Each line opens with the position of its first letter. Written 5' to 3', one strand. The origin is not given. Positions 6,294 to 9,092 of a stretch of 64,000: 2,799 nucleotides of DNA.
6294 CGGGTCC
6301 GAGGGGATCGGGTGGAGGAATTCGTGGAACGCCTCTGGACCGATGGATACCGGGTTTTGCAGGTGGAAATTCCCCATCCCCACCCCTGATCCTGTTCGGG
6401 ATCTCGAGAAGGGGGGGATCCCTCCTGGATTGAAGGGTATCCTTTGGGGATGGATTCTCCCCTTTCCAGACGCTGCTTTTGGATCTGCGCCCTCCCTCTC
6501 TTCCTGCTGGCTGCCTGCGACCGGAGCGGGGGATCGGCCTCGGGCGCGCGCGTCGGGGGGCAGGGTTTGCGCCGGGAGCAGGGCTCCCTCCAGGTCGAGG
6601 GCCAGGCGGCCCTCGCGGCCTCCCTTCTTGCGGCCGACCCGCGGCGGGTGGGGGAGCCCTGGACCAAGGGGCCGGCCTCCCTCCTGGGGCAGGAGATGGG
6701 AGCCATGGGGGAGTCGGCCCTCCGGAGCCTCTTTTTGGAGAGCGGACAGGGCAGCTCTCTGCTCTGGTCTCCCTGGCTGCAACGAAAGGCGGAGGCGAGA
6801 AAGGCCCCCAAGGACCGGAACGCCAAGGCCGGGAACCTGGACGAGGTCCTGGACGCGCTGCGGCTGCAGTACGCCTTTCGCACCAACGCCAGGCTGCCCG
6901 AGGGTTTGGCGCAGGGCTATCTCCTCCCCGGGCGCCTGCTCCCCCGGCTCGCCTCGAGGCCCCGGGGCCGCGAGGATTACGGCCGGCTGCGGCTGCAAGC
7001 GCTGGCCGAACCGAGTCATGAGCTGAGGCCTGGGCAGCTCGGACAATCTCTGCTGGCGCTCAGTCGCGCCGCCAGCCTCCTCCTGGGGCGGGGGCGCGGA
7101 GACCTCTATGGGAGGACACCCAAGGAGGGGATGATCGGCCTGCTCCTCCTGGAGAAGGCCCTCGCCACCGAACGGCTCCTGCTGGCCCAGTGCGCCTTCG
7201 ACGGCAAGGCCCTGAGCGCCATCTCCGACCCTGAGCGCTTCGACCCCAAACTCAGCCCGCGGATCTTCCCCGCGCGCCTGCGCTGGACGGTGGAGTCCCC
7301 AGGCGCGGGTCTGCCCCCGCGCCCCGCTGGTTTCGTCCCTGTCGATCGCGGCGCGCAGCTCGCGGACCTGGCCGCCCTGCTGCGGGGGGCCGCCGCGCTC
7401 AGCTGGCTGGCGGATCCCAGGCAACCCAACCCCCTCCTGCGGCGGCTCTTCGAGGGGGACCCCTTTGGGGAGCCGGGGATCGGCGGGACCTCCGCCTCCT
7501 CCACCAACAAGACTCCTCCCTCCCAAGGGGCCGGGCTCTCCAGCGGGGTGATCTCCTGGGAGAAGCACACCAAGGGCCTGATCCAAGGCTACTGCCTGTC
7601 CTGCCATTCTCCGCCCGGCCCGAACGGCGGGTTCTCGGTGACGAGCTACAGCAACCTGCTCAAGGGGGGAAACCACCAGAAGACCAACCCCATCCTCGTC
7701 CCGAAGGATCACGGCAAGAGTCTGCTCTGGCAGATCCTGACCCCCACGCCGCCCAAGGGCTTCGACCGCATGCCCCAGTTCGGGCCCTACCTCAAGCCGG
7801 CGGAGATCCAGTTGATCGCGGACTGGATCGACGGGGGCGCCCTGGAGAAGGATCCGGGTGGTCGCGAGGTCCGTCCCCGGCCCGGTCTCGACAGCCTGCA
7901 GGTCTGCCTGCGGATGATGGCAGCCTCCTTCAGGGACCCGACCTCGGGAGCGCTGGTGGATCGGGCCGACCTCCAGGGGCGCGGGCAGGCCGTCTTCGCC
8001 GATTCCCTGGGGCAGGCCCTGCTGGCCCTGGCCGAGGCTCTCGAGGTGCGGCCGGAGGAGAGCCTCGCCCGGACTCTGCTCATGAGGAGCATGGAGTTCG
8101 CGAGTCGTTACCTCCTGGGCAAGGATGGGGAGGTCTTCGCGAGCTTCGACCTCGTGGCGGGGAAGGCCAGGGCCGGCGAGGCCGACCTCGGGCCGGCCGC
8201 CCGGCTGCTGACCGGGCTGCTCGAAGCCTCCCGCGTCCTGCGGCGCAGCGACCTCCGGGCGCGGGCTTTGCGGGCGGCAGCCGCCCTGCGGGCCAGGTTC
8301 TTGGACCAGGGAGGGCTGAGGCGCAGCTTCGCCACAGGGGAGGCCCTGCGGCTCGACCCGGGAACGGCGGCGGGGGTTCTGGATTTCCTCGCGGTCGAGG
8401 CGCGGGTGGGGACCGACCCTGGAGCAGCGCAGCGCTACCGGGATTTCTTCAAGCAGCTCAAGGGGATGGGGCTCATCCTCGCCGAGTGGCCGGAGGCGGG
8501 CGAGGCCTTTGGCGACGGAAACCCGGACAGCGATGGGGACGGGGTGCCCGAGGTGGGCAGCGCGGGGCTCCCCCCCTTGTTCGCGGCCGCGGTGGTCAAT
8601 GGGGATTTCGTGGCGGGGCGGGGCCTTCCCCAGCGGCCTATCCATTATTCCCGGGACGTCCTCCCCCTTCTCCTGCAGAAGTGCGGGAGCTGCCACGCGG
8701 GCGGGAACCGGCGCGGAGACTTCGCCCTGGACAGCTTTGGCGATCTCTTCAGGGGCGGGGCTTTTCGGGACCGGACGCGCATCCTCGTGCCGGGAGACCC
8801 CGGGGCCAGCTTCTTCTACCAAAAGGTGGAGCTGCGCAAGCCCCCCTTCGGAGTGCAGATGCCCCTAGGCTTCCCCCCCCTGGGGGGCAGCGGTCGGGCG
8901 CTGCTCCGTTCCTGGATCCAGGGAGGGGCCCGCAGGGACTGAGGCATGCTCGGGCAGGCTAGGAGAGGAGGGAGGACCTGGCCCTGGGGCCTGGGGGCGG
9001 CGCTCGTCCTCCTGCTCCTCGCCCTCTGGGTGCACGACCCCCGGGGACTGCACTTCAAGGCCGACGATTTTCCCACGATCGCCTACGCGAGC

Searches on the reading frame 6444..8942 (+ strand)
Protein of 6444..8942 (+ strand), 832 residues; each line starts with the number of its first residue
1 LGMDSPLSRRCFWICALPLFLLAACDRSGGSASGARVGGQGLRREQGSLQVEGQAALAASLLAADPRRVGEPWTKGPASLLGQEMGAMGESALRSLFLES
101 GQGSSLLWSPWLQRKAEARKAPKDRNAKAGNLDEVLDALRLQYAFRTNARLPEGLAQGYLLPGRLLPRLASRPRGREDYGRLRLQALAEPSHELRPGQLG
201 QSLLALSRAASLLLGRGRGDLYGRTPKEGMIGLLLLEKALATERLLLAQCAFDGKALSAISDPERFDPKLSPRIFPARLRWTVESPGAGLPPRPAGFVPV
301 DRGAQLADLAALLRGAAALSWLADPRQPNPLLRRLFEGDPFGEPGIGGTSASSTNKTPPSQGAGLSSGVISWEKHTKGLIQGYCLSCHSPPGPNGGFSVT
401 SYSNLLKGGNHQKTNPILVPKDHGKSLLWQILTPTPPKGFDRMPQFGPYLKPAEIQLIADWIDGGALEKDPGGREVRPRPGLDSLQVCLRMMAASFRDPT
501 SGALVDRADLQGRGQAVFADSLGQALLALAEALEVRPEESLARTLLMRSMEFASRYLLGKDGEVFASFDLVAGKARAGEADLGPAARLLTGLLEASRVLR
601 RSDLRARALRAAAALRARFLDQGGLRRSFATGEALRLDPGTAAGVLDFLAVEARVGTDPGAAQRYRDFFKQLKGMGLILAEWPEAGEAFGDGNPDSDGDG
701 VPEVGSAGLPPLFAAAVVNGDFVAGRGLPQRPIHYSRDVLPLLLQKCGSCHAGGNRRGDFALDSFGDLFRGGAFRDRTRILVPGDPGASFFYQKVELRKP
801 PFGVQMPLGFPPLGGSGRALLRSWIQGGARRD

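Call 9: search_protein_families(library=pfam, proteins=[window:6444-8942:+], max_evalue=0.001)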
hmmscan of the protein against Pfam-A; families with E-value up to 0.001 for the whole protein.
window:6444-8942:+ (832 aa): 2 families
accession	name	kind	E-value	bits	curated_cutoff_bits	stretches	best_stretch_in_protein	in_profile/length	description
PF07635.16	PSCyt1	-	3.4e-12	47.2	22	2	384-431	1-45/59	Planctomycete cytochrome C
PF13442.11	Cytochrome_CBB3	-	1.2e-06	29.1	27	1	378-462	8-68/68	Cytochrome C oxidase, cbb3-type, subunit III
